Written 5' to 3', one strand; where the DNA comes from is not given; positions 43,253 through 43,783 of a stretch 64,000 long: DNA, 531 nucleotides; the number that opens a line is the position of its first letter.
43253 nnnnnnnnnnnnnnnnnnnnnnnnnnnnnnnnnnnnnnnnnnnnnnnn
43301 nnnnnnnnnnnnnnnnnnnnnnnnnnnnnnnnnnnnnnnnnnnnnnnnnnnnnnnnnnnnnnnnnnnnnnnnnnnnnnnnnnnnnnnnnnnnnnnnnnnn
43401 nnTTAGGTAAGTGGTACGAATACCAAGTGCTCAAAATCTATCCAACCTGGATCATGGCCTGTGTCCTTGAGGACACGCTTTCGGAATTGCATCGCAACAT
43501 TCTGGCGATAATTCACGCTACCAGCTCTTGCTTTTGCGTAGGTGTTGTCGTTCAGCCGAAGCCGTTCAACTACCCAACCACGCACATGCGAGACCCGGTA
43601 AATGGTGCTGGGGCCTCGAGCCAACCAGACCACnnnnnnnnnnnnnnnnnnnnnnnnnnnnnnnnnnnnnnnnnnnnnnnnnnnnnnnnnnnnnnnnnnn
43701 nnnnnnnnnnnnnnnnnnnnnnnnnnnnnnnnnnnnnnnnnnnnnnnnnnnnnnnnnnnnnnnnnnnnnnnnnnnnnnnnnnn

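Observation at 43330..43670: Orphan G+C-rich, hairpin-dense ~340-nt transcription unit behind rpsJ: candidate structured RNA of unknown class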

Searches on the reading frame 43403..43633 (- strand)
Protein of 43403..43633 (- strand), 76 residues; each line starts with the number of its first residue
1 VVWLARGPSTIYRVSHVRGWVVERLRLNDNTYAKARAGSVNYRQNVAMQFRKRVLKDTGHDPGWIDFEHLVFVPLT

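Call 9: search_protein_families(library=pfam, proteins=[window:43403-43633:-], max_evalue=1)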
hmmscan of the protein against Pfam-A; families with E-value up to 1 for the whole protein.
window:43403-43633:- (76 aa): 0 families

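Call 14: find_encoding_contigs(protein=window:43403-43633:-, flank=6000, max_places=10)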
Protein window:43403-43633:- (76 aa): no gene with exactly this product is on record in the collection.

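Call 17: find_homologous_proteins(query=window:43403-43633:-, max_evalue=0.01)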
Query window:43403-43633:- (76 aa): 3 proteins with E <= 0.01 among 5 candidates.
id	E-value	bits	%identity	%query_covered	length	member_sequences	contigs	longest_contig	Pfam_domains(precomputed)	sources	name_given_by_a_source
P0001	1.4e-38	148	90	96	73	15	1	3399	-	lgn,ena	-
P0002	4.4e-29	118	88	79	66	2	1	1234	-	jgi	-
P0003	4.5e-28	114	85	79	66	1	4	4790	-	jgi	-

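Call 22: search_protein_families(library=phrogs, proteins=[window:43403-43624:-], max_evalue=1)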
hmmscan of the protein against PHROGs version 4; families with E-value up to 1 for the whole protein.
window:43403-43624:- (73 aa): 0 families

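Call 23: search_protein_families(library=ncbifam, proteins=[window:43403-43624:-], max_evalue=1)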
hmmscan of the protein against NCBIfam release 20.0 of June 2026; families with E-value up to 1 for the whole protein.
window:43403-43624:- (73 aa): 1 family
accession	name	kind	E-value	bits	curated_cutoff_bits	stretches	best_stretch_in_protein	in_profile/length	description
NF053701.1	CsHdxCHCADhChcB2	equivalog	0.038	13.5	350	1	3-68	129-191/245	cis-4-hydroxycyclohexanecarboxylate dehydrogenase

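Call 24: search_solved_structures(query=A2, max_evalue=10)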
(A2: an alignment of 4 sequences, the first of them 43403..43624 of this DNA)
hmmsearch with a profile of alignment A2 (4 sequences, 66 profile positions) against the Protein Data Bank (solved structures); distinct sequences matched with E-value up to 10: 2.
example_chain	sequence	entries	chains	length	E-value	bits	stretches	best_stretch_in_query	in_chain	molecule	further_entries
1nh9_A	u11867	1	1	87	0.025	17.7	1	5-43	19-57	DNA-binding protein Alba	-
5c2m_A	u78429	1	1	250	6.4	10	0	47-58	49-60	Predicted protein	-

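Call 25: find_related_loci(query=A2, collection=genome_contigs, flank=4000)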
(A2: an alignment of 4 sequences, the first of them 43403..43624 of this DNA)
Query A2 (73 aa) in genome_contigs; peptide patterns used: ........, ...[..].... (x = any residue, [..] = any of these).
15 stretches matched a pattern; 1 encode a relative of the query (tblastn E <= 1e-3); 1 distinct loci.
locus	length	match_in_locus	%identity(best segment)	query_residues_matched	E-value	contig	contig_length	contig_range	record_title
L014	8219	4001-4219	90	1-73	3e-44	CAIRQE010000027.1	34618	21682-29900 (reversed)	uncultured bacterium isolate KR2_bin-0756 genome assembly, contig: bin-0756:027/136, whole genome shotgun sequence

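Call 26: search_protein_representatives(alignment_id=A2)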
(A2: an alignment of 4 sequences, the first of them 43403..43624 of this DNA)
Query: 4 sequences, 66 profile positions. Proteins with E-value up to 0.001 (for the whole library): 14; up to 1e-10: 3; up to 1e-30: 1. The best 14 are listed.
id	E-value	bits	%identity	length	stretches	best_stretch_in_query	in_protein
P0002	7.0e-44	163.6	-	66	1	1-66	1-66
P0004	3.9e-18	81.1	-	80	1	3-64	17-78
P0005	3.4e-13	65.3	-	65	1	3-62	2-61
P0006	4.6e-10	55.3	-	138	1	3-62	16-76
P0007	1.3e-09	53.9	-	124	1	7-63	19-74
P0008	1.2e-08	50.8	-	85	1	3-58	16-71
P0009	2.2e-08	49.9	-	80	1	2-61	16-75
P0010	3.3e-07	46.2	-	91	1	3-62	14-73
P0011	6.7e-07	45.2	-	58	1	18-64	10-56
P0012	7.2e-07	45.1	-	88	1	3-60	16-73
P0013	1.3e-05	41.1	-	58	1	9-62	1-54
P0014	8.8e-05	38.4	-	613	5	9-29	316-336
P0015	1.1e-04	38.1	-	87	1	2-52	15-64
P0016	7.1e-04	35.5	-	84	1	3-56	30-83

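Call 29: find_homologous_proteins(query=A3, max_evalue=0.001)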
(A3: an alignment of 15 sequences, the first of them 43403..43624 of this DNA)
Query A3 (15 sequences) (73 aa, profile of the alignment): 11 proteins with E <= 0.001 among 1658 candidates.
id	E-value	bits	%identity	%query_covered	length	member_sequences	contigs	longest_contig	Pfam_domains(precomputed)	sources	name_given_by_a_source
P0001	4.1e-32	128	92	100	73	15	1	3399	-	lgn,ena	-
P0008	4.5e-28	115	41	96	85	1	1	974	-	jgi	jgi:hypothetical protein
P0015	8.8e-28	114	40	99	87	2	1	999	-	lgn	-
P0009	1.2e-26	111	39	100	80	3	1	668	-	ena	-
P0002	2.5e-25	106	88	82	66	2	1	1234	-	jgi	-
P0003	3.7e-24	103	85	82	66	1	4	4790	-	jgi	-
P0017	1.7e-23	100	43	100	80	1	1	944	-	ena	-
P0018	6.4e-21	92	46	81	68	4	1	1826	-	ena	-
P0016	3.7e-19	87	37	81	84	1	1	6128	-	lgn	-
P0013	1.5e-16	78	38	71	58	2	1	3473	-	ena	-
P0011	8.2e-16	76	38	68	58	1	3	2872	-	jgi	-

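Call 30: find_encoding_contigs(protein=P0016, flank=6000)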
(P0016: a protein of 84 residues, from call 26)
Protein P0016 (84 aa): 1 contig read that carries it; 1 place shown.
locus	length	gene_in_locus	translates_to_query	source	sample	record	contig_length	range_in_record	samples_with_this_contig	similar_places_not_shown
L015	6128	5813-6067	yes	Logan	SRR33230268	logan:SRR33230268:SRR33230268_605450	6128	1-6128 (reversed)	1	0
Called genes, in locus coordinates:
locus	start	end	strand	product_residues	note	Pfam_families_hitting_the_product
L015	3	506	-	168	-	?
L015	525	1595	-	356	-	PF16162:KwaB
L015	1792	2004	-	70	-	-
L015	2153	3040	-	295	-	-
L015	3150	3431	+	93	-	-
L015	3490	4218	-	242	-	PF00398:RrnaAD, PF02475:TRM5-TYW2_MTfase (weak), PF05175:MTS (weak), PF13847:Methyltransf_31 (weak), PF08241:Methyltransf_11 (weak), PF13649:Methyltransf_25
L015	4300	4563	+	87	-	PF09851:SHOCT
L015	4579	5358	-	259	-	PF09997:DUF2238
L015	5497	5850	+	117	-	-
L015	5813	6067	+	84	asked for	-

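Call 31: find_encoding_contigs(protein=P0013, flank=6000)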
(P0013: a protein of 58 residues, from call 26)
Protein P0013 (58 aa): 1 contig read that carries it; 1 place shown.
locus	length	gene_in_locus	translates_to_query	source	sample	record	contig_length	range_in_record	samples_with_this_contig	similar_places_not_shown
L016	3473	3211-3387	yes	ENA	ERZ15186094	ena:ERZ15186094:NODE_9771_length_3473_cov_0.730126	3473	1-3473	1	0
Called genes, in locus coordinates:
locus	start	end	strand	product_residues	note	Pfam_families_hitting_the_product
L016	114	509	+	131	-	-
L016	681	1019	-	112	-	-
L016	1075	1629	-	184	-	-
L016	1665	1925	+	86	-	-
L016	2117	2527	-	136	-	PF10823:DUF2568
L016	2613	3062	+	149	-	-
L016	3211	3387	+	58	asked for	-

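Call 32: find_encoding_contigs(protein=P0011, flank=6000)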
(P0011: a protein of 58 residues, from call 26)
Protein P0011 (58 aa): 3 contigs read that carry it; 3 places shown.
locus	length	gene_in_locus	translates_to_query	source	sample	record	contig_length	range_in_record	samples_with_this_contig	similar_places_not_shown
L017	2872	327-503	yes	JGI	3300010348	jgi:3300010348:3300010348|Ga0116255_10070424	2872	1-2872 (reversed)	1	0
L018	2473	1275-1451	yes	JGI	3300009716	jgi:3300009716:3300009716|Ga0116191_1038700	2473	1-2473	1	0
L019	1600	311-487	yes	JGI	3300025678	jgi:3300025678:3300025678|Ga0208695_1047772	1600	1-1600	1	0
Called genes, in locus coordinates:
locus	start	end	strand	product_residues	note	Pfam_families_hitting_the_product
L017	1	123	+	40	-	?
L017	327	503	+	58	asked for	-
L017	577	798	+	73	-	-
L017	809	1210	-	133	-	-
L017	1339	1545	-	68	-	-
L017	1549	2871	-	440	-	?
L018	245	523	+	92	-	-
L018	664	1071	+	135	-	-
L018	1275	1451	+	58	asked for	-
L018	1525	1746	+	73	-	-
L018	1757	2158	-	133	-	-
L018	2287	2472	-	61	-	?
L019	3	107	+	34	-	?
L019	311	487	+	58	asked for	-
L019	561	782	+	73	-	-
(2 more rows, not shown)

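Call 40: predict_structure(alignment_id=A3)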
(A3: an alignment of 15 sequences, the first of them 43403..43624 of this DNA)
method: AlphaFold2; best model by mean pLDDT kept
length: 73 residues; sequences in the alignment: 15
mean_pLDDT: 87.4   pTM: 0.70
mean pLDDT of the five models: 87.4, 85.0, 84.6, 84.2, 83.4
residues with pLDDT >= 90: 34; 70-90: 35; 50-70: 2; < 50: 2
segments of 3 or more residues with pLDDT < 50: none
pLDDT, mean of each block of 10 residues (from residue 1): 74 90 89 90 91 88 90 84
secondary structure, 60 per line:
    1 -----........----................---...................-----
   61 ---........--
elements in order: E6-13 E18-25 H26-33 H37-55 E67-71

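Call 42: find_related_loci(query=A2, collection=metagenome_contigs, flank=3000)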
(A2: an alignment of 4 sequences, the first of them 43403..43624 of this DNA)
Query A2 (73 aa) in metagenome_contigs; peptide patterns used: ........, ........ (x = any residue, [..] = any of these).
180 stretches matched a pattern; 9 encode a relative of the query (tblastn E <= 1e-3); 9 distinct loci.
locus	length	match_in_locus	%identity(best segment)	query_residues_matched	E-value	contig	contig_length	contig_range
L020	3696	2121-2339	99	1-73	8e-48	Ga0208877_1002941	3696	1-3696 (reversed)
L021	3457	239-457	97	1-73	3e-47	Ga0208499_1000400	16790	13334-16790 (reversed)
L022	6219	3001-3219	96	1-73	1e-46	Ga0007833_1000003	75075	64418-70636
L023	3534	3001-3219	92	1-73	2e-45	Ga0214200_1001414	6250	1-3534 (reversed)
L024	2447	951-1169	90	1-73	1e-43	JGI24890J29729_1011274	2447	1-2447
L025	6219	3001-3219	89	1-73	4e-43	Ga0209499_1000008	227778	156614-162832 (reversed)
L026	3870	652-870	85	1-73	9e-42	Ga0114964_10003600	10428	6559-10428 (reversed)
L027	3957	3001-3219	77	1-73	8e-38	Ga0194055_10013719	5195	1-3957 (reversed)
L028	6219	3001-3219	75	1-73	1e-37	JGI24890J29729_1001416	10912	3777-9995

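Call 45: search_protein_families(library=pfam, alignment_id=A3, max_evalue=1)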
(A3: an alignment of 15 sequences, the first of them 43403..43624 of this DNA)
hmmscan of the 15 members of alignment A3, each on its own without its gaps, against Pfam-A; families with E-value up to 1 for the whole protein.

A. member 1, window:43403-43624:- (73 aa): 0 families

B. families by the number of members that match (of 15 scanned): 3 families
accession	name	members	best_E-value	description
PF22449.2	Fim1F_C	1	0.057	Fim1F, C-terminal domain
PF12879.12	SICA_C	1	0.11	SICA C-terminal inner membrane domain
PF06696.16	Strep_SA_rep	1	0.29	Streptococcal surface antigen repeat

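Call 46: search_protein_families(library=padloc, proteins=[window:43403-43624:-, P0004, P0006, P0012], max_evalue=1)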
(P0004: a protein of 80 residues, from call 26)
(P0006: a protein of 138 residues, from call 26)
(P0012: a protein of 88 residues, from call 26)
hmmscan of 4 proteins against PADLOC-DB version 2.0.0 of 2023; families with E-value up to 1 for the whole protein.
window:43403-43624:- (73 aa): 0 families

P0004 (80 aa): 0 families

P0006 (138 aa): 0 families

P0012 (88 aa): 0 families

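Call 54: fold_search(model_id=the predicted structure, library=viral)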
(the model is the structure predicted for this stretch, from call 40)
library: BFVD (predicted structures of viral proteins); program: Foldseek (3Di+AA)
matches with E <= 10: 560; with E <= 0.001: 0
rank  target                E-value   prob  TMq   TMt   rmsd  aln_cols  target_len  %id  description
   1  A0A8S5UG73            1.8e-01  0.23  0.35  0.10   8.8        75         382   17  Uncharacterized protein [Myoviridae sp. ctshb19]
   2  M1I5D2                2.5e-01  0.47  0.41  0.23   7.3        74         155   15  (no name in the UniProt tables at hand)
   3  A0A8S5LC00            2.5e-01  0.25  0.39  0.39   9.8        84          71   11  Uncharacterized protein [Siphoviridae sp. ctpGU1]
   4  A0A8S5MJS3            3.2e-01  0.44  0.41  0.31   6.7        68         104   19  Intron associated endonuclease [CrAss-like virus sp. ctcfK29]
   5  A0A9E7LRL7            4.2e-01  0.23  0.38  0.08   8.6        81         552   14  (no name in the UniProt tables at hand)
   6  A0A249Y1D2            5.5e-01  0.18  0.36  0.16   7.8        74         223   12  (no name in the UniProt tables at hand)
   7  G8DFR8                5.8e-01  0.33  0.42  0.41   6.0        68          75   13  (no name in the UniProt tables at hand)
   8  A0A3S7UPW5            5.8e-01  0.23  0.36  0.28   5.6        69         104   12  Uncharacterized protein [Lactobacillus phage Bromius]
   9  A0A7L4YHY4            6.7e-01  0.14  0.35  0.17   7.8        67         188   21  Uncharacterized protein [Dickeya phage Ds9CZ]
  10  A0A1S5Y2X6            7.1e-01  0.16  0.32  0.20   6.6        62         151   11  Uncharacterized protein [uncultured archaeal virus]
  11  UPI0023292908         7.1e-01  0.12  0.34  0.31   6.1        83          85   11  (no name look-up for this kind of identifier)
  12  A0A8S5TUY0            7.6e-01  0.15  0.35  0.30   6.6        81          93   14  Uncharacterized protein [Siphoviridae sp. ctHSY3]
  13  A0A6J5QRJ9            8.1e-01  0.14  0.35  0.31   6.7        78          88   13  Uncharacterized protein [uncultured Caudovirales phage]
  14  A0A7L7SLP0            8.1e-01  0.08  0.27  0.25   8.8        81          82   16  (no name in the UniProt tables at hand)
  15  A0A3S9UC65            8.1e-01  0.08  0.28  0.18   8.0        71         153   15  (no name in the UniProt tables at hand)
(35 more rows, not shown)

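Call 60: find_encoding_contigs(protein=P0004, flank=6000)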
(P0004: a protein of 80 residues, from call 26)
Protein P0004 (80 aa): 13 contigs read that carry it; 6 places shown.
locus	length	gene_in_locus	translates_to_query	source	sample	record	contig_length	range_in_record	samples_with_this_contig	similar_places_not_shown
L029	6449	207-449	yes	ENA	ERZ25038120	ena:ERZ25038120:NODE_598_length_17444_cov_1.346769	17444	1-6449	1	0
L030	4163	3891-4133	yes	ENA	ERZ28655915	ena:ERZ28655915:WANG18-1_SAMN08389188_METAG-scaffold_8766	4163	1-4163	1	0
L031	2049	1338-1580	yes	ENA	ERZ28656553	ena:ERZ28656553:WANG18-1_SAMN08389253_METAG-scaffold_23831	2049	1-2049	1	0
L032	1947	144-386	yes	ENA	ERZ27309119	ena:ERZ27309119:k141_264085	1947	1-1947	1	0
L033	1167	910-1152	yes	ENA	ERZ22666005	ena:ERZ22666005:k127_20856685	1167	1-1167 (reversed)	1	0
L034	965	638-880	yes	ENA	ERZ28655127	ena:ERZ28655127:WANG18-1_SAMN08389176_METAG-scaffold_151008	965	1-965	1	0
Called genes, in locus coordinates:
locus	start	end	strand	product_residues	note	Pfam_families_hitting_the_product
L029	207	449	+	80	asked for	-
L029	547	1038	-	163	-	PF00583:Acetyltransf_1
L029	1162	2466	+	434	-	-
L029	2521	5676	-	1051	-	PF04313:HSDR_N, PF04851:ResIII, PF18766:SWI2_SNF2, PF22679:T1R_D3-like, PF11867:T1RH-like_C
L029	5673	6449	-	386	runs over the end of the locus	PF01420:Methylase_S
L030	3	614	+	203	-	?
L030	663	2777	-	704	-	PF00664:ABC_membrane, PF00005:ABC_tran, PF02463:SMC_N (faint)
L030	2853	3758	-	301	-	PF13384:HTH_23 (faint), PF13518:HTH_28 (weak), PF13565:HTH_32 (weak), PF00665:rve, PF13683:rve_3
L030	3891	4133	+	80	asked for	-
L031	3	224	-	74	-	?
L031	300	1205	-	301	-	PF13384:HTH_23 (faint), PF13518:HTH_28 (weak), PF13565:HTH_32 (weak), PF00665:rve, PF13683:rve_3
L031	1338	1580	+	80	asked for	-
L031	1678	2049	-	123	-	?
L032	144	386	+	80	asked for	-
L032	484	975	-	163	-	PF00583:Acetyltransf_1, PF13508:Acetyltransf_7 (faint)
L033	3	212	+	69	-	?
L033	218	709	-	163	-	PF01625:PMSR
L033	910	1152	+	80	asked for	-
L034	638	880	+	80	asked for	-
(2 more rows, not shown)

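Call 61: find_encoding_contigs(protein=P0006, flank=6000)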
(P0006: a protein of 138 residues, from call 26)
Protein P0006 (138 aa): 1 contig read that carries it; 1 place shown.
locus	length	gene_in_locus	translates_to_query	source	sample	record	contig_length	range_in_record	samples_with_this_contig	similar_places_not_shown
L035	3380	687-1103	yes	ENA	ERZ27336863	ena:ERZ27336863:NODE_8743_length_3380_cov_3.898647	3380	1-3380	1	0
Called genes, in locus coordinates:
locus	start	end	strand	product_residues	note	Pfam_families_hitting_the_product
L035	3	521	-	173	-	?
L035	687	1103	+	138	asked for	-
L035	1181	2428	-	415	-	PF07724:AAA_2, PF07728:AAA_5 (weak), PF10431:ClpB_D2-small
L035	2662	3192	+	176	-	PF02834:LigT_PEase (faint), PF13563:2_5_RNA_ligase2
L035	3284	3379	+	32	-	?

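Call 62: find_encoding_contigs(protein=P0012, flank=6000)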
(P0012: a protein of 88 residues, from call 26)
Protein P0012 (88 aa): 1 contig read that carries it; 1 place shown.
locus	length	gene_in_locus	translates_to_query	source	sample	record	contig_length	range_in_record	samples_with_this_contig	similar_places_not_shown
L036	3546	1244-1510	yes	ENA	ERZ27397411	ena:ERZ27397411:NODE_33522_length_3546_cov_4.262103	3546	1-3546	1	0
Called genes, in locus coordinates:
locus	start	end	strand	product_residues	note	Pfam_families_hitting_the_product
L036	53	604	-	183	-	-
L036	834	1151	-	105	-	-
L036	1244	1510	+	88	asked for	-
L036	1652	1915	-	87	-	-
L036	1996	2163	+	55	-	-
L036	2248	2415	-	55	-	-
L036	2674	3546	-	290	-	?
